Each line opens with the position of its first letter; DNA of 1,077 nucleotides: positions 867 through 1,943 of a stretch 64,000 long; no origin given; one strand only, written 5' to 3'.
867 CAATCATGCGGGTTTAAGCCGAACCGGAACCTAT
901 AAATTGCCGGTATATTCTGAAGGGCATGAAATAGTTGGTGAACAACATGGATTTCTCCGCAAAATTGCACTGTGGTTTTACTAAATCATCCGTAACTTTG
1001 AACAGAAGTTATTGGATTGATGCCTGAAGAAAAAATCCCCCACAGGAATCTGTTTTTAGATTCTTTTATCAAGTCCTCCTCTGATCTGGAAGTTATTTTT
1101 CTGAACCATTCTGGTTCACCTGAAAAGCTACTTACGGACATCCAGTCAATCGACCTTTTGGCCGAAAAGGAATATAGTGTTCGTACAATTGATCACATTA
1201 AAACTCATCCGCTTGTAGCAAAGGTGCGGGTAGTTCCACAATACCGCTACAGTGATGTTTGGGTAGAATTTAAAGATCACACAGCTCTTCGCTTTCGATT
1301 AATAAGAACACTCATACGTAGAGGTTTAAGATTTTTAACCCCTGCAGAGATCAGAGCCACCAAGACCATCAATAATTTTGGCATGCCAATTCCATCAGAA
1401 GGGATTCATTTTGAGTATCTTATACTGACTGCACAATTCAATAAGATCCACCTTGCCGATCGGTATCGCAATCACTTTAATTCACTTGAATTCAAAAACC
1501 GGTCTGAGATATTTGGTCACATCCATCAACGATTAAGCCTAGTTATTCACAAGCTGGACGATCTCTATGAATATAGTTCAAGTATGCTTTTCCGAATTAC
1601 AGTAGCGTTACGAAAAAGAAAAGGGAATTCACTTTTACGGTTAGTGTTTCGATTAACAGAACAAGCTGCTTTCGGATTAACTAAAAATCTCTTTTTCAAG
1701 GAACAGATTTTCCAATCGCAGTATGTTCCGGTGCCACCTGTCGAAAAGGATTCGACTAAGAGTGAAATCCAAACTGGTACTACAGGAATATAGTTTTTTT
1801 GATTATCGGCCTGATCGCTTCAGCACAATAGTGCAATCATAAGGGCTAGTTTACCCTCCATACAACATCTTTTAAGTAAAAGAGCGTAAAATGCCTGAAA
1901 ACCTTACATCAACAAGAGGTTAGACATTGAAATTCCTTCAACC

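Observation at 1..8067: T9SS type-B adhesin and PorP/SprF pair embedded inside a Wzc/WecA polysaccharide operon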

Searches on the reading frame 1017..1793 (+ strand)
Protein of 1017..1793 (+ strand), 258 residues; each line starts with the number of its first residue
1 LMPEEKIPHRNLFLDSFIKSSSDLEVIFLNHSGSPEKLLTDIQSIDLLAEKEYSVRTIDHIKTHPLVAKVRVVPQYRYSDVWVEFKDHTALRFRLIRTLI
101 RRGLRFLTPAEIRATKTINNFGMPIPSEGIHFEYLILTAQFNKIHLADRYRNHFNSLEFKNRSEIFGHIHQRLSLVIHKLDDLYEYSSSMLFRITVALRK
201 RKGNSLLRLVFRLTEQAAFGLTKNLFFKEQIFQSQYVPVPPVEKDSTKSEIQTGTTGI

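Call 5: search_protein_families(library=pfam, proteins=[window:1017-1793:+], max_evalue=0.01)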
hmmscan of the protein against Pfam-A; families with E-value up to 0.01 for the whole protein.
window:1017-1793:+ (258 aa): 0 families

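Call 6: search_protein_families(library=ncbifam, proteins=[window:1017-1793:+], max_evalue=0.01)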
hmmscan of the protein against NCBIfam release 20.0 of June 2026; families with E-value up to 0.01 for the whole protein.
window:1017-1793:+ (258 aa): 0 families

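Call 23: find_homologous_proteins(query=window:1020-1793:+, max_evalue=0.001)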
Query window:1020-1793:+ (257 aa): 5 proteins with E <= 0.001 among 544 candidates.
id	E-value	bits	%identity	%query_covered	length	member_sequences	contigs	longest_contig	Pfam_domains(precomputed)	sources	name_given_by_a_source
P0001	3.7e-165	565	100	100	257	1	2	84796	-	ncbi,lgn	-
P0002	3.9e-87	310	55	96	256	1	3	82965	-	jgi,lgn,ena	-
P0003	6.8e-75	270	53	90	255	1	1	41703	-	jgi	jgi:hypothetical protein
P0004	4.6e-69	251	53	82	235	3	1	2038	-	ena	-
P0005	2.2e-50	190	44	83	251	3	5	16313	-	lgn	-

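Call 24: find_encoding_contigs(protein=P0001, flank=10000, max_places=4)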
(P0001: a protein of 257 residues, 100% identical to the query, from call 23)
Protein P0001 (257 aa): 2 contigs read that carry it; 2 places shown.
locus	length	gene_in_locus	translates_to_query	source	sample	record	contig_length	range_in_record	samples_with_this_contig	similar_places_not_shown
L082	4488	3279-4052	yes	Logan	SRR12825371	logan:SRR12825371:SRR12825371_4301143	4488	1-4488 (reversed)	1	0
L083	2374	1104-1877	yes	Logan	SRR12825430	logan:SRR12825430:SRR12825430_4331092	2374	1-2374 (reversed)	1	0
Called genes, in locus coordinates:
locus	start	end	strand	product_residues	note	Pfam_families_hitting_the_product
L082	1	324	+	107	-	?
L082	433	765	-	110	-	PF00085:Thioredoxin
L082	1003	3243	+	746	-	PF02706:Wzz (faint), PF13807:GNVR (weak), PF01656:CbiA (weak), PF06564:CBP_BcsQ (weak), PF10609:ParA (weak), PF13614:AAA_31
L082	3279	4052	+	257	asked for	-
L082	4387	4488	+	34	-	?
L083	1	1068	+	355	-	?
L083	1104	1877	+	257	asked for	-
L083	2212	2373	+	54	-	?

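Call 25: find_encoding_contigs(protein=P0002, flank=10000, max_places=4)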
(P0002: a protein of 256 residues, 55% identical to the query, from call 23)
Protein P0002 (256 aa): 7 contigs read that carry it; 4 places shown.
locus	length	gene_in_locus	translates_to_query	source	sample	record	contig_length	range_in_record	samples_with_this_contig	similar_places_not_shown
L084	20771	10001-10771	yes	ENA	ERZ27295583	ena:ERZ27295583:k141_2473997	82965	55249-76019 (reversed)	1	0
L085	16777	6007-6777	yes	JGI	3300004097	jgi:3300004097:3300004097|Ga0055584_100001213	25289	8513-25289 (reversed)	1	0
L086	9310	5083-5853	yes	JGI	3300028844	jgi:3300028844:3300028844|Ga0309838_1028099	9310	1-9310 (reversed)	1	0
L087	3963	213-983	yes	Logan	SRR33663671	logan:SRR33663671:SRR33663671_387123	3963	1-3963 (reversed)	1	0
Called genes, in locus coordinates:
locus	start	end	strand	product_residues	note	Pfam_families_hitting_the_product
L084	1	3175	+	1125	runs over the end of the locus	PF13779:DUF4175 (weak)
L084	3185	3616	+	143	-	PF13581:HATPase_c_2, PF02518:HATPase_c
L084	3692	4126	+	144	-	PF02130:YbeY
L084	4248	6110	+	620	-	PF00890:FAD_binding_2 (faint), PF01134:GIDA, PF07992:Pyr_redox_2 (weak), PF12831:FAD_oxidored (weak), PF21680:GIDA_C_1st, PF13932:SAM_GIDA_C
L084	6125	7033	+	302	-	PF13489:Methyltransf_23, PF07021:MetW (weak), PF13847:Methyltransf_31, PF08241:Methyltransf_11, PF08242:Methyltransf_12, PF13649:Methyltransf_25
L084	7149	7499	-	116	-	PF00085:Thioredoxin, PF13098:Thioredoxin_2 (weak)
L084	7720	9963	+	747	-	PF13807:GNVR (weak), PF01656:CbiA (weak), PF06564:CBP_BcsQ (weak), PF13614:AAA_31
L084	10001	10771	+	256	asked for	-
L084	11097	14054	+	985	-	PF08450:SGL (faint), PF24684:Vgb_lyase (faint), PF25021:TEN_NHL (weak), PF01436:NHL (weak), PF19081:Ig_7, PF00801:PKD, PF18911:PKD_4, PF13585:CHU_C, +1 more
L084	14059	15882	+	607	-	PF11751:PorP_SprF, PF00691:OmpA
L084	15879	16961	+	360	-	PF00953:Glycos_transf_4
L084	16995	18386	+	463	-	PF04389:Peptidase_M28, PF01546:Peptidase_M20 (weak)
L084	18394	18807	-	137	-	PF00472:RF-1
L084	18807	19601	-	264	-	PF00795:CN_hydrolase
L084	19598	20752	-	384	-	PF00155:Aminotran_1_2, PF00266:Aminotran_5 (weak), PF01053:Cys_Met_Meta_PP (weak)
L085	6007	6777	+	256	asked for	-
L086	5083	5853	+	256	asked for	-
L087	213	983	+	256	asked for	-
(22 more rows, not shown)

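Call 26: find_encoding_contigs(protein=P0003, flank=10000, max_places=4)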
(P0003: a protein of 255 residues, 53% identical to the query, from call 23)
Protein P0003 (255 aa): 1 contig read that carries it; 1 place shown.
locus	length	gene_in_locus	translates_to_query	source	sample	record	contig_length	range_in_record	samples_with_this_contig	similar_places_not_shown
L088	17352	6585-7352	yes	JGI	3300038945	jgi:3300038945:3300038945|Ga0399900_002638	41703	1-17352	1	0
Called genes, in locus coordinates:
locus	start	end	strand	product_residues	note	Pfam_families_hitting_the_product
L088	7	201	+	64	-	PF13581:HATPase_c_2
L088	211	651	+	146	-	PF02130:YbeY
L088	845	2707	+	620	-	PF00890:FAD_binding_2 (faint), PF01134:GIDA, PF07992:Pyr_redox_2 (faint), PF12831:FAD_oxidored (weak), PF21680:GIDA_C_1st, PF13932:SAM_GIDA_C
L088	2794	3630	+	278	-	PF13489:Methyltransf_23, PF07021:MetW (weak), PF13847:Methyltransf_31, PF08241:Methyltransf_11, PF08242:Methyltransf_12, PF13649:Methyltransf_25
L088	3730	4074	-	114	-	PF00085:Thioredoxin, PF13098:Thioredoxin_2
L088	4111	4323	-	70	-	-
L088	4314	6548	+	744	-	PF02706:Wzz (faint), PF01656:CbiA, PF06564:CBP_BcsQ (weak), PF13614:AAA_31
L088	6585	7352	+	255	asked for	-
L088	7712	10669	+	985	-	PF24684:Vgb_lyase (faint), PF25021:TEN_NHL (weak), PF01436:NHL, PF08450:SGL (weak), PF19081:Ig_7, PF00801:PKD (weak), PF18911:PKD_4, PF13585:CHU_C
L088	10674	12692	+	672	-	PF11751:PorP_SprF, PF00691:OmpA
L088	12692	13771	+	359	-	PF00953:Glycos_transf_4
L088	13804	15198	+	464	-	PF04389:Peptidase_M28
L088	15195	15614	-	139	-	PF00472:RF-1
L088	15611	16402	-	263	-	PF00795:CN_hydrolase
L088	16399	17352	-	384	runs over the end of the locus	PF00155:Aminotran_1_2, PF00266:Aminotran_5 (weak), PF01041:DegT_DnrJ_EryC1 (weak), PF01053:Cys_Met_Meta_PP (weak)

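Call 67: predict_structure(alignment_id=A5)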
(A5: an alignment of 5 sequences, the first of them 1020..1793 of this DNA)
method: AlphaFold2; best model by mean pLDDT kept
length: 257 residues; sequences in the alignment: 5
mean_pLDDT: 52.1   pTM: 0.46
mean pLDDT of the five models: 52.1, 38.1, 36.5, 36.2, 34.9
residues with pLDDT >= 90: 18; 70-90: 44; 50-70: 28; < 50: 167
segments of 3 or more residues with pLDDT < 50: 1-3, 30-40, 98-151, 161-257
pLDDT, mean of each block of 10 residues (from residue 1): 66 78 61 40 65 85 93 78 88 63 38 43 42 41 44 50 39 38 43 45 45 42 29 31 34 29
secondary structure, 60 per line:
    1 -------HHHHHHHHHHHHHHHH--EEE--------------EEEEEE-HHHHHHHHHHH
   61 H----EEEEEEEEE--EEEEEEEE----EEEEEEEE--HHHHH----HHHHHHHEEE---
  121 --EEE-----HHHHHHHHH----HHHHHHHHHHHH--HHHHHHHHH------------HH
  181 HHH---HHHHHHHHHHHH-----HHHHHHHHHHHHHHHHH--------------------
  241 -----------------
elements in order: H8-23 E26-28 E43-48 H50-61 E66-74 E77-84 E89-96 H99-103 H108-114 E115-117 E123-125 H131-139 H144-155 H158-166 H179-183 H187-198 H204-220

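Call 69: fold_search(model_id=the predicted structure, library=pdb)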
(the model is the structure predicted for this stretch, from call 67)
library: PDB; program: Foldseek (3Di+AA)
matches with E <= 10: 1148; with E <= 0.001: 2
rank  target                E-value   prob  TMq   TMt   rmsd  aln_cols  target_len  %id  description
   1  8an4_A                1.3e-04  1.00  0.34  0.42  10.8       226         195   11  MenT1 toxin (rv0078a) from Mycobacterium tuberculosis H37Rv (released 2023-08-02)
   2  3nyb_A                7.8e-04  0.98  0.26  0.22  11.7       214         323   16  Structure and function of the polymerase core of TRAMP, a RNA surveillance complex (released 2010-08-04)
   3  6w38_A                3.1e-03  0.54  0.21  0.17  18.2       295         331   12  Crystal structure of the FAM46C/Plk4 complex (released 2020-05-06)
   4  6jyj_A                3.7e-03  0.60  0.21  0.17  17.5       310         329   10  Crystal structure of FAM46B (TENT5B) (released 2020-03-04)
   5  6jyj_C                3.7e-03  0.60  0.21  0.17  19.7       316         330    8  Crystal structure of FAM46B (TENT5B) (released 2020-03-04)
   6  4zrl_A                4.2e-03  0.87  0.26  0.23  17.3       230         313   11  Structure of the non canonical Poly(A) polymerase complex GLD-2 - GLD-3 (released 2015-07-08)
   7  8exf_A                4.4e-03  0.57  0.21  0.17  18.8       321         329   10  Crystal structure of human FAM46A-BCCIPa complex at 3.2 angstrom resolution (released 2023-03-15)
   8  5uvd                  5.2e-03  0.96  0.35  0.39   8.4       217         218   11  Crystal structure of an antigenic nucleotidyltransferase-like protein from Paracoccidioides brasiliensis (released 2018-01-31)
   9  7cqz                  5.6e-03  0.57  0.21  0.17  18.5       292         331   10  crystal structure of mouse FAM46C (TENT5C) (released 2021-06-09)
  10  6w3i_A                5.9e-03  0.44  0.20  0.17  19.2       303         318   11  Crystal structure of a FAM46C mutant in complex with Plk4 (released 2020-05-06)
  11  9w4r_A                7.0e-03  0.84  0.25  0.11  11.3       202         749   15  Cryo-EM structure of hTUT4_mini:hLin28A:pre-let-7g miRNA_UUU, conformation 1 (released 2025-12-03)
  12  6jyj_B                7.4e-03  0.57  0.22  0.18  18.2       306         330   10  Crystal structure of FAM46B (TENT5B) (released 2020-03-04)
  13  8exe_A                8.3e-03  0.57  0.22  0.18  18.5       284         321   10  Crystal structure of human FAM46A-BCCIPa complex at 3.5 angstrom resolution (released 2023-03-15)
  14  6w36                  9.9e-03  0.54  0.22  0.19  17.9       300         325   10  Crystal structure of FAM46C (released 2020-05-06)
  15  9gtz_B                9.9e-03  0.47  0.21  0.19  14.5       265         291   11  Xenopus tropicalis Interleukin Enhancer-Binding Factor 3 (ILF3) and Interleukin Enhancer-Binding Factor 2 (ILF2) heter (released 2026-04-08)
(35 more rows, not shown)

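Call 72: search_protein_representatives(alignment_id=A5)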
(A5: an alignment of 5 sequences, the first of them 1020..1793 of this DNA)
Query: 5 sequences, 255 profile positions. Proteins with E-value up to 0.001 (for the whole library): 207; up to 1e-10: 60; up to 1e-30: 11. The best 150 are listed.
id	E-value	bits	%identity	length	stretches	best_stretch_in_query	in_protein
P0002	1.1e-131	453.9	-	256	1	2-255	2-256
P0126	1.7e-89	315.7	-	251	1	5-248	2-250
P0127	2.4e-72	259.5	-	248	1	5-231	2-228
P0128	7.3e-71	254.7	-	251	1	7-217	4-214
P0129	1.4e-65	237.4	-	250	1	5-224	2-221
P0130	9.8e-63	228.0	-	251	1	7-232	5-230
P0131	4.5e-50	186.6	-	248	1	8-226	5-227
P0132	2.9e-48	180.6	-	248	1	5-237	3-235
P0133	1.4e-40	155.4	-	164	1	92-240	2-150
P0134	5.0e-39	150.3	-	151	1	17-123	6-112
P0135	6.7e-31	123.7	-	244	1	8-230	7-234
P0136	2.0e-26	109.1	-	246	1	6-220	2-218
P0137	2.1e-25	105.7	-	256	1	5-229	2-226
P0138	1.5e-24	102.9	-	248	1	7-231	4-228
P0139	2.6e-24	102.1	-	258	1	5-224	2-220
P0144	6.1e-20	87.8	-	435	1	6-204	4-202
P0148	5.6e-18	81.4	-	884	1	23-211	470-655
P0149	1.3e-17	80.2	-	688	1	5-216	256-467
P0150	1.9e-17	79.7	-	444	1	8-195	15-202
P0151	3.2e-17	78.9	-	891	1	6-189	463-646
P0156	1.1e-15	73.8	-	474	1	42-201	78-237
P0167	5.9e-14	68.2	-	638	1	4-233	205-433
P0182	2.7e-11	59.5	-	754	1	22-189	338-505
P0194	4.3e-10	55.5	-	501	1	6-216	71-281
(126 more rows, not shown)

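Call 73: search_protein_families(library=pfam, proteins=[P0148, P0144, P0149, P0150, P0167, P0156, P0151, P0194, P0136, P0182], max_evalue=0.001)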
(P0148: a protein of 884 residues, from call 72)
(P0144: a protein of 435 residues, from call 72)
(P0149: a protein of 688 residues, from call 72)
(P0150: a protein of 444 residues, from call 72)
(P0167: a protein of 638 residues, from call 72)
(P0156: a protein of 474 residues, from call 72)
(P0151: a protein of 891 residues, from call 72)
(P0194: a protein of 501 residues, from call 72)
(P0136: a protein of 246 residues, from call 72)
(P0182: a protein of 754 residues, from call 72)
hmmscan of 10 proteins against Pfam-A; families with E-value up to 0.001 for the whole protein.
P0148 (884 aa): 2 families
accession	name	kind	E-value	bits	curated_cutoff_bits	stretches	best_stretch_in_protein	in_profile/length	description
PF02223.23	Thymidylate_kin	-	3.1e-05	24.2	27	1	680-835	2-140/185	Thymidylate kinase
PF07693.20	KAP_NTPase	-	0.00085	19.1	20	0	660-711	6-48/293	KAP family P-loop domain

P0144 (435 aa): 1 family
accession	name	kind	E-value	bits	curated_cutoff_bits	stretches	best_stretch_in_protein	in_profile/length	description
PF02223.23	Thymidylate_kin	-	9.6e-07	29.1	27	1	231-413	2-170/185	Thymidylate kinase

P0149 (688 aa): 1 family
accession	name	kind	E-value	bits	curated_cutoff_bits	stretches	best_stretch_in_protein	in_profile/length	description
PF02223.23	Thymidylate_kin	-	2.9e-06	27.5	27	0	484-515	2-31/185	Thymidylate kinase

P0150 (444 aa): 1 family
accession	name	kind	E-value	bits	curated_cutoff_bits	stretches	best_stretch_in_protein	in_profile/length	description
PF02223.23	Thymidylate_kin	-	9.1e-09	35.7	27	1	240-393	2-138/185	Thymidylate kinase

P0167 (638 aa): 1 family
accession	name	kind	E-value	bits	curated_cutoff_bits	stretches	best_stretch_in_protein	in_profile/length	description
PF02223.23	Thymidylate_kin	-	1.6e-08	34.9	27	1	433-605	1-157/185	Thymidylate kinase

P0156 (474 aa): 1 family
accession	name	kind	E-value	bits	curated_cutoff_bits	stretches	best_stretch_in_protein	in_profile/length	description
PF02223.23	Thymidylate_kin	-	6.9e-05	23.1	27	0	364-466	79-185/185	Thymidylate kinase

P0151 (891 aa): 1 family
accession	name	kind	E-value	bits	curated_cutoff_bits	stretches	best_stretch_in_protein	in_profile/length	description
PF02223.23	Thymidylate_kin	-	0.00023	21.3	27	0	691-826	3-124/185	Thymidylate kinase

P0194 (501 aa): 1 family
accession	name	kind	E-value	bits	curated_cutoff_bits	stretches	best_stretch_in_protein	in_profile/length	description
PF02223.23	Thymidylate_kin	-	3.8e-07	30.4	27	1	298-457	2-147/185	Thymidylate kinase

P0136 (246 aa): 0 families

P0182 (754 aa): 2 families
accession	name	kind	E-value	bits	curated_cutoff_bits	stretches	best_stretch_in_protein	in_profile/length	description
PF02223.23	Thymidylate_kin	-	3.8e-09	36.9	27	1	549-738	2-177/185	Thymidylate kinase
PF01636.29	APH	-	0.00051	20.3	23.2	1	173-227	154-206/239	Phosphotransferase enzyme family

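Call 78: find_encoding_contigs(protein=P0148, flank=9000, max_places=2)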
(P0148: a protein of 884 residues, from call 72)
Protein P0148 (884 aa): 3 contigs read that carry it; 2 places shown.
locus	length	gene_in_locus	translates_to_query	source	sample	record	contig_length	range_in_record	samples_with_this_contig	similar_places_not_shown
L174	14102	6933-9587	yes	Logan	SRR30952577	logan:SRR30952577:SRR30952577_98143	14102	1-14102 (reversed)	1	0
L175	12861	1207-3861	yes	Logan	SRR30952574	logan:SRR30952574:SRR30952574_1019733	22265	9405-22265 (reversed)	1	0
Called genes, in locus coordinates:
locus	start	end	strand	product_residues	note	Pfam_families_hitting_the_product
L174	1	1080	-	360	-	?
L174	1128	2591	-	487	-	PF01225:Mur_ligase, PF08245:Mur_ligase_M, PF02875:Mur_ligase_C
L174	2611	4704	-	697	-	PF03717:PBP_dimer, PF00905:Transpeptidase, PF03793:PASTA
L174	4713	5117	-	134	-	PF19579:FtsL_2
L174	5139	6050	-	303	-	PF01795:Methyltransf_5, PF01728:FtsJ (faint)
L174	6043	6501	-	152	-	PF02381:MraZ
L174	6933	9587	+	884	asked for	-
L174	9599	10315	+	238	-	PF25087:GMPPB_C (faint), PF25084:LbH_EIF2B (faint), PF00132:Hexapep, PF14602:Hexapep_2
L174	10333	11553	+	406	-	PF20706:GT4-conflict, PF00534:Glycos_transf_1, PF13692:Glyco_trans_1_4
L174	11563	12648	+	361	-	PF13439:Glyco_transf_4 (weak), PF00534:Glycos_transf_1, PF13692:Glyco_trans_1_4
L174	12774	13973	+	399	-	PF09314:DUF1972, PF00534:Glycos_transf_1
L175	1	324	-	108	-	?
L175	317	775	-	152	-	PF02381:MraZ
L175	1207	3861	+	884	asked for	-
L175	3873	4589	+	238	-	PF25087:GMPPB_C (faint), PF25084:LbH_EIF2B (faint), PF00132:Hexapep, PF14602:Hexapep_2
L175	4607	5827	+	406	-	PF20706:GT4-conflict, PF00534:Glycos_transf_1, PF13692:Glyco_trans_1_4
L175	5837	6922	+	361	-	PF13439:Glyco_transf_4 (weak), PF00534:Glycos_transf_1, PF13692:Glyco_trans_1_4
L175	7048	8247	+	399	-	PF09314:DUF1972, PF00534:Glycos_transf_1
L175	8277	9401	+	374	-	PF00953:Glycos_transf_4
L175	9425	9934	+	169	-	PF00072:Response_reg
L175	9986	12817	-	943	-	PF08448:PAS_4 (faint), PF13426:PAS_9 (faint), PF00512:HisKA, PF02518:HATPase_c, PF00072:Response_reg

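Call 80: search_protein_families(library=ncbifam, proteins=[L175:1207-3861:+], max_evalue=0.00001)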
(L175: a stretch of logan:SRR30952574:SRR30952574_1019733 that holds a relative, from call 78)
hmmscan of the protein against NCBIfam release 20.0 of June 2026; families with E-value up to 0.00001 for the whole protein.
L175:1207-3861:+ (884 aa): 0 families
